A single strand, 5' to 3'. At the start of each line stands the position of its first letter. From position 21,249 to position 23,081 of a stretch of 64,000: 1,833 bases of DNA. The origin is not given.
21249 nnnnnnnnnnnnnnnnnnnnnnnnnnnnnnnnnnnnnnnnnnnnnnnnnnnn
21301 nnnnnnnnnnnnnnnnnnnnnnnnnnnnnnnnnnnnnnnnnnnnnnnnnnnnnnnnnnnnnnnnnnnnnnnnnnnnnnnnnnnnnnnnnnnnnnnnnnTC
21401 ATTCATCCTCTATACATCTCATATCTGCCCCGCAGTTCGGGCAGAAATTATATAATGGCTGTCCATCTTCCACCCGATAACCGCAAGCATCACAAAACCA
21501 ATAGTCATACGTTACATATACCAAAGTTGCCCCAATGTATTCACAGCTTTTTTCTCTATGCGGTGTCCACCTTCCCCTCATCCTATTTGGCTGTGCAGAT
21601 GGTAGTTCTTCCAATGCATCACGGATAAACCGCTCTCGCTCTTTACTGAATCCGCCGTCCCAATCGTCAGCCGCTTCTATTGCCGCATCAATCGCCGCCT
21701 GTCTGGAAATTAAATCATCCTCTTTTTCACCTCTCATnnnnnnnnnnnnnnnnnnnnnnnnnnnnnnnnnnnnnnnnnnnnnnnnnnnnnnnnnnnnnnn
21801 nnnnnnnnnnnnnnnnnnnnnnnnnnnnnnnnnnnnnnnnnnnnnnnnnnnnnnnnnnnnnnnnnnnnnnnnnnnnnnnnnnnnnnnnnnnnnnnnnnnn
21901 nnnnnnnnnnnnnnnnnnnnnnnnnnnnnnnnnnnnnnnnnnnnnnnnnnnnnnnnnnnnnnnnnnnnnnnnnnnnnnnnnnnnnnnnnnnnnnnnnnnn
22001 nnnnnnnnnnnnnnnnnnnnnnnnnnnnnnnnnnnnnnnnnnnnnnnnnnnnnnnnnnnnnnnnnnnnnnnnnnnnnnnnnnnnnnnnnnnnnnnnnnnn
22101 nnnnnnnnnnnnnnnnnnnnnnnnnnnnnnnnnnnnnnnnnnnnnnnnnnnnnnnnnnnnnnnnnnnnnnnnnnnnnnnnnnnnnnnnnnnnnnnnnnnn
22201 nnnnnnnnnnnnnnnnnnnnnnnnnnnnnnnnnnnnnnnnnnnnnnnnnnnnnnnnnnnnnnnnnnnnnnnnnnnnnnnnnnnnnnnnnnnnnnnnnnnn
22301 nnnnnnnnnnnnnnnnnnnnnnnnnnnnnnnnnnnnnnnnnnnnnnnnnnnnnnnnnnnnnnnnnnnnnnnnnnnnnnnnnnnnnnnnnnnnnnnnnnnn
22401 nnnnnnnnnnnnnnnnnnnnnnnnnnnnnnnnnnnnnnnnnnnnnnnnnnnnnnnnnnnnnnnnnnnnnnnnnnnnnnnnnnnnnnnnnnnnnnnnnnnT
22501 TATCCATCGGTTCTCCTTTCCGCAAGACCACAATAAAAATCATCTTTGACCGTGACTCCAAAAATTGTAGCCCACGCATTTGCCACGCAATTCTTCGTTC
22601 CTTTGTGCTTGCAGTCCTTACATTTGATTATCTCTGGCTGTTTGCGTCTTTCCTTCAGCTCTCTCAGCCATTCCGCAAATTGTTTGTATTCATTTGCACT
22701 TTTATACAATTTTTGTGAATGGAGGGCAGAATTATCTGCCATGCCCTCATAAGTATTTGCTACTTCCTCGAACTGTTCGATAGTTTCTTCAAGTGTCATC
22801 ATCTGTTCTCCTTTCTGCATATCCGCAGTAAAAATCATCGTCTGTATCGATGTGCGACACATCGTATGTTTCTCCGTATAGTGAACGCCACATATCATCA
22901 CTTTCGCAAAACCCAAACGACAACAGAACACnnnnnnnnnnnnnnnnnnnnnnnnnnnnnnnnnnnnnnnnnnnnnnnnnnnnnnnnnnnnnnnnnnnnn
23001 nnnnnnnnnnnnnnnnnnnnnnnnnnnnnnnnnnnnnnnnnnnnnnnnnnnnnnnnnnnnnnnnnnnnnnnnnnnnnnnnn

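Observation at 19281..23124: Tandem array of 12 or more diversifying small zinc-ribbon paralogs with conserved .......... helix, LPSAQPE linker and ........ ribbon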

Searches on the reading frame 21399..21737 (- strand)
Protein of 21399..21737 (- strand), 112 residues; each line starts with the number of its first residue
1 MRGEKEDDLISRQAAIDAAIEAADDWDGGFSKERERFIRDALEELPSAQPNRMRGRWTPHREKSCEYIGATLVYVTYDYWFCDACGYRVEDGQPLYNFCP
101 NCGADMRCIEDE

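Call 4: search_protein_families(library=pfam, max_evalue=1, proteins=[window:21399-21737:-])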
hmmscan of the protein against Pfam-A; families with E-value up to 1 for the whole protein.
window:21399-21737:- (112 aa): 17 families
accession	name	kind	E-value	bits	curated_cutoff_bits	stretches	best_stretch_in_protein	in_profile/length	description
PF13240.11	Zn_Ribbon_1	-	0.00038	20.6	25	1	81-105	1-22/23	zinc-ribbon domain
PF21349.2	RUBY_RBDX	-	0.00078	19.3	26.5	1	80-105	1-25/30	Rubrerythrin, rubredoxin-like domain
PF12773.13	DZR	-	0.0011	19.5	27.3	1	78-105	11-33/45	Double zinc ribbon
PF13248.11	Zn_ribbon_3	-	0.0022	17.8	27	1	82-106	5-26/26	zinc-ribbon domain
PF24463.1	DUF7577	-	0.0045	17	28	1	79-106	2-26/27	Domain of unknown function (DUF7577)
PF23455.1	DUF7129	-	0.0092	16.1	30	1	79-107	11-38/45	Domain of unknown function (DUF7129)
PF01155.25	HypA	-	0.014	15.9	28.9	1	47-105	38-95/112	Hydrogenase/urease nickel incorporation, metallochaperone, hypA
PF08271.17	Zn_Ribbon_TF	-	0.041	13.9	29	0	98-111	2-14/43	TFIIB zinc-binding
PF17032.10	Zn_ribbon_15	-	0.042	15.1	28.9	1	77-103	50-73/73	zinc-ribbon family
PF06906.16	DUF1272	-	0.051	14.1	25.3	1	75-106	25-51/57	Protein of unknown function (DUF1272)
PF09297.16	Zn_ribbon_NUD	-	0.055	13.6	24.8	1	97-110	4-17/32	NADH pyrophosphatase zinc ribbon domain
PF23458.2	DUF7130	-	0.065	13.6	35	1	79-106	53-80/89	Domain of unknown function (DUF7130)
PF14803.11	Zn_ribbon_Nudix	-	0.071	13.5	25.6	0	97-106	1-10/34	Nudix N-terminal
PF09723.15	Zn_ribbon_8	-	0.08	13.4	34.4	1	76-106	3-37/41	Zinc ribbon domain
PF09845.14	OapC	-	0.53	11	23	1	82-105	4-28/133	Origin-associated protein OapC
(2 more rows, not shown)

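Call 5: search_protein_families(library=phrogs, max_evalue=0.01, proteins=[window:21399-21737:-])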
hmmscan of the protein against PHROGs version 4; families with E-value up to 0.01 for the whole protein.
window:21399-21737:- (112 aa): 1 family
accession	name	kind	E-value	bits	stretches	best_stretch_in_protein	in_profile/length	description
phrog_10714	-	unknown function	0.00058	21.1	1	75-106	69-99/109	-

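Call 17: search_protein_families(library=ncbifam, max_evalue=0.1, proteins=[window:21399-21737:-])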
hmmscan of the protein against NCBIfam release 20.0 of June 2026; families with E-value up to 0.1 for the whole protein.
window:21399-21737:- (112 aa): 6 families
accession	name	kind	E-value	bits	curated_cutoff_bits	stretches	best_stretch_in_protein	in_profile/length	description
NF033497.1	rubre_like_arch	subfamily_domain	0.0015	18.2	32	1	82-107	3-27/34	rubrerythrin-like domain-containing protein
TIGR03830.1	CxxCG_CxxCG_HTH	subfamily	0.015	15.1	61.8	1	61-92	14-44/127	type II TA system antitoxin MqsA family protein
NF011481.0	PRK14890.1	equivalog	0.016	15.3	61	1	81-108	11-41/61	putative Zn-ribbon RNA-binding protein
NF003331.0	PRK04338.1-7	equivalog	0.046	12.5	560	1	79-109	242-272/376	tRNA (guanine(26)-N(2))-dimethyltransferase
NF009146.0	PRK12496.1-3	equivalog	0.052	13.2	268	1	80-109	123-151/162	hypothetical protein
TIGR02605.1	CxxC_CxxC_SSSS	subfamily_domain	0.053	13.6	31.3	0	76-105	3-36/52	FmdB family zinc ribbon protein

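Call 18: search_protein_families(library=padloc, max_evalue=0.1, proteins=[window:21399-21737:-])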
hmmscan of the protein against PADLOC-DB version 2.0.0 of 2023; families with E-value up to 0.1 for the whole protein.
window:21399-21737:- (112 aa): 0 families

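Call 34: find_related_loci(query=A4, collection=genome_contigs, flank=6000)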
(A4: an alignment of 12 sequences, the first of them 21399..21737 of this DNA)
Query A4 (112 aa) in genome_contigs; peptide patterns used: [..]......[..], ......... (x = any residue, [..] = any of these).
600 stretches matched a pattern (row limit reached: there are more); 78 encode a relative of the query (tblastn E <= 1e-3); 78 distinct loci.
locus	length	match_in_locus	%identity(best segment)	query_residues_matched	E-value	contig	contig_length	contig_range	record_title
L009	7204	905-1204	40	4-112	3e-15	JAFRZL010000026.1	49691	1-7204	MAG: Bacillota bacterium isolate RGIG2938 Goat_Omasum.Co__c1245779, whole genome shotgun sequence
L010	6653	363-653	39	7-111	2e-10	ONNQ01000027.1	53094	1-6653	uncultured Lachnospiraceae bacterium isolate RUG477 genome assembly, contig: scaffold_1013, whole genome shotgun sequenc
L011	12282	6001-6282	38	8-107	2e-10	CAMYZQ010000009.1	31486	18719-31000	MAG TPA_asm: uncultured Firmicutes bacterium isolate SRR10912535_bin.80_metaWRAP_v1.3_MAG genome assembly, contig: ERZ14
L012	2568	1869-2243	34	2-107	2e-10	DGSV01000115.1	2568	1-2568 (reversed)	MAG TPA_asm: Bacteroidales bacterium UBA4353 UBA4353_contig_112237, whole genome shotgun sequence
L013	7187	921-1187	36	7-106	8e-10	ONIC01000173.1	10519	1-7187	uncultured Clostridiales bacterium isolate RUG322 genome assembly, contig: k87_51450580, whole genome shotgun sequence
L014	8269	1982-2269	35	6-106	4e-9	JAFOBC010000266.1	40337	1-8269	MAG: Clostridia bacterium isolate RGIG306 Dairy_cattle_Colon-1__c549161, whole genome shotgun sequence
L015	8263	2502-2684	39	41-107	7e-9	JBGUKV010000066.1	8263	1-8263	MAG: Candidatus Copromorpha sp. isolate ruminal_MAG_272 ruminal_MAG_272_contig_0066, whole genome shotgun sequence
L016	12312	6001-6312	33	2-106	6e-9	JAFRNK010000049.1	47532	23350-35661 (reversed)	MAG: Clostridia bacterium isolate RGIG2628 Goat_Omasum-1__c350481, whole genome shotgun sequence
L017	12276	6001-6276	39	8-107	6e-9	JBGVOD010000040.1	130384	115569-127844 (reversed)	MAG: Lachnospiraceae bacterium isolate fecal_MAG_219 fecal_MAG_219_contig_0040, whole genome shotgun sequence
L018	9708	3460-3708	30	5-107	1e-8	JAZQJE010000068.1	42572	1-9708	MAG: Acutalibacteraceae bacterium isolate T1900044621_TS20190087.MAGScoT_cleanbin_000023 SGB_889_k141_1560990, whole gen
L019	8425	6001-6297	34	7-107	1e-8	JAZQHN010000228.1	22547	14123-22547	MAG: Clostridia bacterium isolate T1900044627_TS20190093.MAGScoT_cleanbin_000049 SGB_961_k141_451748, whole genome shotg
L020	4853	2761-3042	31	10-107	4e-8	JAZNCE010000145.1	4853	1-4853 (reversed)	MAG: Eubacteriales bacterium isolate T1900044737_TS20190203.MAGScoT_cleanbin_000006 SGB_2028_k141_2795399, whole genome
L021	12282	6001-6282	36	8-106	6e-8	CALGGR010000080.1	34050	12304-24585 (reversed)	MAG TPA_asm: uncultured Fretibacterium sp. isolate ERR1278104_bin.105_CONCOCT_v1.1_MAG genome assembly, contig: ERZ84239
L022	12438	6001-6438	33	5-107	7e-8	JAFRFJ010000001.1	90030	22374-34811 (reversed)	MAG: Eubacterium sp. isolate RGIG2419 Goat_Ileum-6__c5331, whole genome shotgun sequence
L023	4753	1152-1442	32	3-110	8e-8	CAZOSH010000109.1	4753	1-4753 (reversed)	MAG TPA_asm: uncultured Oscillospiraceae bacterium isolate SRP315200_co2_206 genome assembly, contig: NODE_34434_length_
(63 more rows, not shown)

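Call 36: predict_structure(alignment_id=A3)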
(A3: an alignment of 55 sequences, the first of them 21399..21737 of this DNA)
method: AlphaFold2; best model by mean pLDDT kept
length: 112 residues; sequences in the alignment: 55
mean_pLDDT: 79.1   pTM: 0.47
mean pLDDT of the five models: 79.1, 78.6, 77.6, 77.3, 76.6
residues with pLDDT >= 90: 31; 70-90: 58; 50-70: 19; < 50: 4
segments of 3 or more residues with pLDDT < 50: none
pLDDT, mean of each block of 10 residues (from residue 1): 51 80 79 82 70 83 92 92 90 79 79 47
secondary structure, 60 per line:
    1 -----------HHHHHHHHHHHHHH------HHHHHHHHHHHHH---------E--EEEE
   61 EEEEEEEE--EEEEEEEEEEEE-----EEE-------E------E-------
elements in order: H12-25 H32-44 E57-68 E71-82 E88-90

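Call 40: fold_search(model_id=the predicted structure, library=viral)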
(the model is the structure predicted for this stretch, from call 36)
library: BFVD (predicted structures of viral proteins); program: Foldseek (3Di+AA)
matches with E <= 10: 787; with E <= 0.001: 2
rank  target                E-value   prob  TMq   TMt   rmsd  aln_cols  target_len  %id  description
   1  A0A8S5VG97            9.5e-06  1.00  0.42  0.42  10.6       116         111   23  DNA-directed RNA polymerase [Podoviridae sp. ct6BA50]
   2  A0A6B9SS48            2.8e-04  1.00  0.42  0.47   8.3       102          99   20  (no name in the UniProt tables at hand)
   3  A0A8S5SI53            4.1e-03  1.00  0.31  0.41   5.0        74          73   23  Zinc-ribbon domain-containing protein [Siphoviridae sp. ctBCr48]
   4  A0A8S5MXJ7            5.9e-03  1.00  0.32  0.29  10.1        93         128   26  Hydrogenase/urease nickel incorporation protein [Siphoviridae sp. ct91l7]
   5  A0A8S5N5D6            7.5e-03  0.97  0.33  0.33  10.0       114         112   21  Uncharacterized protein [Siphoviridae sp. ctnFo11]
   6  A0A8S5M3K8            9.0e-03  0.97  0.28  0.32  11.0        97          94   16  DNA-directed RNA polymerase subunit [Myoviridae sp. ctdxI18]
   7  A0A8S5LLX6            9.0e-03  0.96  0.32  0.25  12.2       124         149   18  Zinc-ribbon domain protein [Siphoviridae sp. ctvok7]
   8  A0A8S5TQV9            1.8e-02  0.85  0.31  0.22   9.9       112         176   22  DNA-directed RNA polymerase [Myoviridae sp. ctY1522]
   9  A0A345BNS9            3.7e-02  0.92  0.34  0.32   9.9       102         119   14  (no name in the UniProt tables at hand)
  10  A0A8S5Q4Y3            4.2e-02  0.54  0.22  0.16  13.4       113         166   15  PROTEIN/RNA Complex, archaeal, ribosomal, 50S, protein.0A [Siphoviridae sp. ctVif31]
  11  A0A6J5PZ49            9.2e-02  0.15  0.17  0.19  22.9       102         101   15  Uncharacterized protein [uncultured Caudovirales phage]
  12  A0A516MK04            1.3e-01  1.00  0.29  0.42   1.7        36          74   17  (no name in the UniProt tables at hand)
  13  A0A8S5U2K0            1.3e-01  0.44  0.23  0.15  14.9        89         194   16  Uncharacterized protein [Myoviridae sp. ctCdG12]
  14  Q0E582                2.4e-01  0.51  0.27  0.13   7.0        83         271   17  30 kDa [Spodoptera frugiperda ascovirus 1a]
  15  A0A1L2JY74            2.8e-01  0.30  0.24  0.23  21.7       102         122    7  Uncharacterized protein [Aeribacillus phage AP45]
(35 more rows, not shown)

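Call 41: fold_search(model_id=the predicted structure, library=pdb)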
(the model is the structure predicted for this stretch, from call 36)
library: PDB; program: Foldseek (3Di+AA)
matches with E <= 10: 308; with E <= 0.001: 0
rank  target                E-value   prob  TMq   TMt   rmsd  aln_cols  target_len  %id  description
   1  6xyw_Bd               4.3e-01  0.11  0.20  0.13  11.4       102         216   18  Structure of the plant mitochondrial ribosome (released 2020-04-15)
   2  3aon_A                1.5e+00  0.10  0.19  0.12  15.1        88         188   15  Crystal structure of the central axis (NtpD-NtpG) in the catalytic portion of Enterococcus hirae V-type sodium ATPase (released 2011-10-05)
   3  7olc_SX               1.5e+00  0.08  0.21  0.18  14.7        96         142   11  Thermophilic eukaryotic 80S ribosome at idle POST state (released 2022-01-26)
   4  7kzm_H                1.6e+00  0.18  0.26  0.31  22.3        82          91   12  Outer dynein arm bound to doublet microtubules from C. reinhardtii (released 2021-01-20)
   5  5knc_G                1.9e+00  0.10  0.17  0.11  14.9        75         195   13  Crystal structure of the 3 ADP-bound V1 complex (released 2016-11-02)
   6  5cuu_A                1.9e+00  0.10  0.25  0.08  13.2       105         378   12  Crystal structure of Trypanosoma cruzi Vacuolar Soluble Pyrophosphatases in complex with bisphosphonate inhibitor BPH- (released 2016-03-02)
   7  6uz7_X                2.1e+00  0.08  0.22  0.18  16.2        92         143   11  K.lactis 80S ribosome with p/PE tRNA and eIF5B (released 2020-01-15)
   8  4kis_D                2.2e+00  0.07  0.17  0.07  10.5        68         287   10  Crystal Structure of a LSR-DNA Complex (released 2013-07-10)
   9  9ud7_A                2.4e+00  0.10  0.24  0.10  20.4        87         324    8  Crystal structure of human glutaminyl cyclase in complex with Inhibitor CL7 (released 2026-04-08)
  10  9rah_A                2.5e+00  0.10  0.23  0.05  19.8        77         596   12  Autoinhibited PhiC31 integrase-attL complex (released 2026-02-11)
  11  3tai_B                2.7e+00  0.05  0.19  0.06  17.0        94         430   15  Crystal structure of NurA (released 2011-11-23)
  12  9van_C                2.9e+00  0.07  0.16  0.05  13.5        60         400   17  Cryo-EM structure of human full length KICSTOR complex (state 2) (released 2025-11-12)
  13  6j4o_A                2.9e+00  0.04  0.20  0.11  15.1        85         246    8  Structural basis of tubulin detyrosination by vasohibins-SVBP enzyme complex and functional implications (released 2019-05-01)
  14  9u64                  3.0e+00  0.08  0.24  0.09  19.6        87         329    7  Crystal structure of human glutaminyl cyclase in complex with Inhibitor CL21 (released 2026-03-25)
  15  9e78_1I               3.0e+00  0.08  0.27  0.06  13.2        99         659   13  48-nm repeat of the Leishmania tarentolae doublet microtubule (released 2025-03-12)
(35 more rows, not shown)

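Call 88: search_dna_similar(query=window:21399-21737:-, collection=phages, mode=protein, max_rows=25, max_evalue=0.001)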
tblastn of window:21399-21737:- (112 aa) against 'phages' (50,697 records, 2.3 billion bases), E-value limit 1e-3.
No match.

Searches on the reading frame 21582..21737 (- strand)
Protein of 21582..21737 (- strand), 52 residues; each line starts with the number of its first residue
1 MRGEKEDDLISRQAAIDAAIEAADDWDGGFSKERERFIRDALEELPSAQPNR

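Call 63: search_protein_representatives(alignment_id=A5)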
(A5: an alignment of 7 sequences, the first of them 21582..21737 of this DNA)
Query: 7 sequences, 45 profile positions. Proteins with E-value up to 0.001 (for the whole library): 3220; up to 1e-10: 303; up to 1e-30: 0. The best 150 are listed.
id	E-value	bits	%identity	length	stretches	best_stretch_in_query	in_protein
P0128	1.0e-24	102.5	-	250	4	3-45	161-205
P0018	9.4e-22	93.0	-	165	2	2-45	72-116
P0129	1.2e-21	92.6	-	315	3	1-45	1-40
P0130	1.6e-21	92.3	-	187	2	1-45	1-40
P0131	1.6e-21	92.2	-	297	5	2-45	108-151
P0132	3.1e-20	88.1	-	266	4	2-44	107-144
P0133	6.8e-20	87.0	-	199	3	1-44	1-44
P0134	8.8e-20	86.7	-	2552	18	8-42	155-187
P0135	4.6e-18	81.2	-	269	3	3-45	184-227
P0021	7.5e-18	80.5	-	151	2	1-45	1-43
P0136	9.6e-18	80.2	-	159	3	1-43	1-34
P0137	1.8e-17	79.3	-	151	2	1-45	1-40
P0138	2.4e-17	78.9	-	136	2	1-44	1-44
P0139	2.8e-17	78.7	-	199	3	1-45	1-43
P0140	2.8e-17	78.7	-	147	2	1-44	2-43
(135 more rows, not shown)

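Call 79: find_homologous_proteins(query=A5, max_evalue=0.001)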
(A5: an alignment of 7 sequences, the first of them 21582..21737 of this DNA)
Query A5 (7 sequences) (52 aa, profile of the alignment): 839 proteins with E <= 0.001 among 2190 candidates; the best 120 are listed.
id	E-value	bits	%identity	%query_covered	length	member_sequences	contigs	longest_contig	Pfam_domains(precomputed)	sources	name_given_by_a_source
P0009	5.3e-17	79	35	85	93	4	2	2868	-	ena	-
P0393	2.1e-16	77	29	85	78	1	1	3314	-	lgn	-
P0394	1.9e-15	74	37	85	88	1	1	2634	-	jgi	jgi:hypothetical protein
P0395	8.3e-15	72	91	21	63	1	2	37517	-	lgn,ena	-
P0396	9.0e-15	72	37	85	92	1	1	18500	-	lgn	-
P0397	1.1e-14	72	37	85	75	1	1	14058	-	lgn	-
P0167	1.4e-14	72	91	21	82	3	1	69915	-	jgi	-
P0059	1.6e-14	71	-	-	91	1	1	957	-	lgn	-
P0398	2.0e-14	71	37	85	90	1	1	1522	-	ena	-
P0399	3.1e-14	71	35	85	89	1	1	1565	-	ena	-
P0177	3.4e-14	70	82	21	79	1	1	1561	-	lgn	-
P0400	6.4e-14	70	30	85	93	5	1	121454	-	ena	-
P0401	6.5e-14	70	82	21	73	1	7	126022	-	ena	-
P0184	7.5e-14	69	-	-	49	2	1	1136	-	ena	-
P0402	7.6e-14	69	33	85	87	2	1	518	-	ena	-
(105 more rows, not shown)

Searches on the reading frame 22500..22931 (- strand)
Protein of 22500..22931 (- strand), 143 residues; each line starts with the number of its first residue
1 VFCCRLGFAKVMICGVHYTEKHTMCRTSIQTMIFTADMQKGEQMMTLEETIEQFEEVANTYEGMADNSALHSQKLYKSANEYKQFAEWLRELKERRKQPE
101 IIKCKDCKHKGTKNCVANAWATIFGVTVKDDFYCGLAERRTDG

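Call 4: search_protein_families(library=pfam, max_evalue=1, proteins=[window:22500-22931:-])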
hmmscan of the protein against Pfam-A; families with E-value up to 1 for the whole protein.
window:22500-22931:- (143 aa): 7 families
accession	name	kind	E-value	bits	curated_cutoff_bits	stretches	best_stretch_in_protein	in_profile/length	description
PF06456.18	Arfaptin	-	8.2e-06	26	32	1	46-104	34-92/229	Arfaptin-like domain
PF02915.23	Rubrerythrin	-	0.0092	16.8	22.8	1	47-97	20-70/137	Rubrerythrin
PF23472.1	LysM2_CERK1_LYK3_4_5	-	0.03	14.7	27.4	1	46-80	9-44/56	LYK3/4/5 LysM2 domain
PF00318.25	Ribosomal_S2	-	0.084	12.6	26.1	1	14-67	4-55/216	Ribosomal protein S2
PF25083.1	GIPC1_GH1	-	0.16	12.4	28.4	0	49-68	13-32/67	GIPC1-3 GH1 domain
PF25170.1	TPR_WDR35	-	0.19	12.1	27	1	73-105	24-56/68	WD repeat-containing protein 35, TPR repeats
PF16216.10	GxGYxYP_N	-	0.27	11.5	23.9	0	67-95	27-52/72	GxGYxYP_N 1st domain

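Call 5: search_protein_families(library=phrogs, max_evalue=0.01, proteins=[window:22500-22931:-])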
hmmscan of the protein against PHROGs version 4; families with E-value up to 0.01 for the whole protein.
window:22500-22931:- (143 aa): 1 family
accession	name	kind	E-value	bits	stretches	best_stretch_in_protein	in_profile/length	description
phrog_33451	-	unknown function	0.00072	20.4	1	80-97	25-42/47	-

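Call 17: search_protein_families(library=ncbifam, max_evalue=0.1, proteins=[window:22500-22931:-])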
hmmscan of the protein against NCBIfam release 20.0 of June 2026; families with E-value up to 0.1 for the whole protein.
window:22500-22931:- (143 aa): 2 families
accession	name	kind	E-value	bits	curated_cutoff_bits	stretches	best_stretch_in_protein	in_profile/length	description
NF004045.0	PRK05562.1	equivalog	0.034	13.5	181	1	24-100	105-181/225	NAD(P)-dependent oxidoreductase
TIGR04527.1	mycoplas_twoTM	subfamily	0.086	12.5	125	1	27-95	64-129/248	MG_279/MG_280 family protein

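Call 18: search_protein_families(library=padloc, max_evalue=0.1, proteins=[window:22500-22931:-])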
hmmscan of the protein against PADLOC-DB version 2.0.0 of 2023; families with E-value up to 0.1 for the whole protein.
window:22500-22931:- (143 aa): 0 families
